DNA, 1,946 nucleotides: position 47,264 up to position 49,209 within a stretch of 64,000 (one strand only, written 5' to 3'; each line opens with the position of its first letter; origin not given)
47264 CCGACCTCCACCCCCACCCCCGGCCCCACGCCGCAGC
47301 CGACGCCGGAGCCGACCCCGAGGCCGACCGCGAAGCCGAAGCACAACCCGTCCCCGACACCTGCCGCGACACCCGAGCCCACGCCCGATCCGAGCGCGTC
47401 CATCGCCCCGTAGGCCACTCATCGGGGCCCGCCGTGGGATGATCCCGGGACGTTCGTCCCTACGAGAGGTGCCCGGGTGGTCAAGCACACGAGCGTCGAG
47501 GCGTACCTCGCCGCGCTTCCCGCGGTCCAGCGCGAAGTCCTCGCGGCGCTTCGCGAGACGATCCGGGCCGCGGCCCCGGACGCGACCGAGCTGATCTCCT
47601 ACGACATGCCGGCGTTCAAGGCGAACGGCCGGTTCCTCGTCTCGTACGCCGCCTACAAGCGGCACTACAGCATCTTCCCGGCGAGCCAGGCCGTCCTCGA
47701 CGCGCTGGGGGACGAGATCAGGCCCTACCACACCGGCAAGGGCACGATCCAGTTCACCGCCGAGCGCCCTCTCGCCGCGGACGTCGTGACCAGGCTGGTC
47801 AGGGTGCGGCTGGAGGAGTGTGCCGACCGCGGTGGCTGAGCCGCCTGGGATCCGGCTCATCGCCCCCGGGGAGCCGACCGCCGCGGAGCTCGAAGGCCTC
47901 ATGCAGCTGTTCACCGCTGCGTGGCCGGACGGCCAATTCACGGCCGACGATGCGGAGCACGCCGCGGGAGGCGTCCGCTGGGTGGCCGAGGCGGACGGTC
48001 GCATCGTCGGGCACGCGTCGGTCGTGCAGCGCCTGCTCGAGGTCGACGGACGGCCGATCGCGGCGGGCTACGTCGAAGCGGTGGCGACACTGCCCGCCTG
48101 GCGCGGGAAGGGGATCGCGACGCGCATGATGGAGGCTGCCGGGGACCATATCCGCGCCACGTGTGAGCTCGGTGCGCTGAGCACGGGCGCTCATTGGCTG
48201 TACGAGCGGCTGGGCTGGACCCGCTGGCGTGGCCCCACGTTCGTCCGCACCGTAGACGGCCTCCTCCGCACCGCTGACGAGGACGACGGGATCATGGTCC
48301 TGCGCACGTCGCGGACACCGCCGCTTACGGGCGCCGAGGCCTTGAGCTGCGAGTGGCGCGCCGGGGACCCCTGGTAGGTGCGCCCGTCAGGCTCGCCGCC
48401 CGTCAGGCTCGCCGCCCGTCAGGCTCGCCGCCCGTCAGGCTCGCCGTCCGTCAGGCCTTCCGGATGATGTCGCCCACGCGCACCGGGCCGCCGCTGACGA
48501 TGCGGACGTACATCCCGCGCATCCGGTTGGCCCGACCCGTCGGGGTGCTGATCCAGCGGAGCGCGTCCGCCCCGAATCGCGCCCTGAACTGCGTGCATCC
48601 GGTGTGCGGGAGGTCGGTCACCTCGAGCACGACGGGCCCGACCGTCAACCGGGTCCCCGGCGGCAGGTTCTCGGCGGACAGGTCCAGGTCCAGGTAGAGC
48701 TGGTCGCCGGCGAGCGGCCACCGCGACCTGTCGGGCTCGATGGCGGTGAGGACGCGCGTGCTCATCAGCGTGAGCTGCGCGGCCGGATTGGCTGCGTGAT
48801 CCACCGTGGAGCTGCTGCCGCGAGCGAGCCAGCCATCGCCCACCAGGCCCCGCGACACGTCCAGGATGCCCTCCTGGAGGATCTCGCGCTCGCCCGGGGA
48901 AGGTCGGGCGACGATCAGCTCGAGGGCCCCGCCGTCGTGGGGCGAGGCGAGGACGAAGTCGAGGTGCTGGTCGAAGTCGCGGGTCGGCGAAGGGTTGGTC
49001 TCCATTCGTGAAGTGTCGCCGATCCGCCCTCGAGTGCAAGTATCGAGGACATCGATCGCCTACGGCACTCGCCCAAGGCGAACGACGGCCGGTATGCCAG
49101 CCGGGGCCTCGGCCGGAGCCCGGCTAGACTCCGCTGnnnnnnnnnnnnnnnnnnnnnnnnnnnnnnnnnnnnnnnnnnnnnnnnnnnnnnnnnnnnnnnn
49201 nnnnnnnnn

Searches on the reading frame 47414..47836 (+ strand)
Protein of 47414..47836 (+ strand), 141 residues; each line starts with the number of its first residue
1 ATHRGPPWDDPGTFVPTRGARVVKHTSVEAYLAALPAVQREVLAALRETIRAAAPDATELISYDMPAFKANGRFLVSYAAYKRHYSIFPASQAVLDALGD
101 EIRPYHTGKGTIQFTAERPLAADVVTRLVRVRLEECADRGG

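Call 72: search_protein_families(library=pfam, proteins=[window:47414-47836:+], max_evalue=0.001)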
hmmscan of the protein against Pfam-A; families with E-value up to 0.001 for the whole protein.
window:47414-47836:+ (141 aa): 1 family
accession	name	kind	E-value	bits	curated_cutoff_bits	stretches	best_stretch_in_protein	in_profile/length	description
PF08818.16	DUF1801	-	7e-14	52.4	27.2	1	39-130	1-82/85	Domain of unknown function (DU1801)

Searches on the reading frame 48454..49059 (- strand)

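Call 72: search_protein_families(library=pfam, proteins=[window:48454-49059:-], max_evalue=0.001)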
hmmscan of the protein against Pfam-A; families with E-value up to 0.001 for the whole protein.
window:48454-49059:- (202 aa): 1 family
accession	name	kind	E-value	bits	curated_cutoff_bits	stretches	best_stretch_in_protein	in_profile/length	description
PF03473.23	MOSC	-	7.9e-06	26.3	22.7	1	127-199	46-119/120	MOSC domain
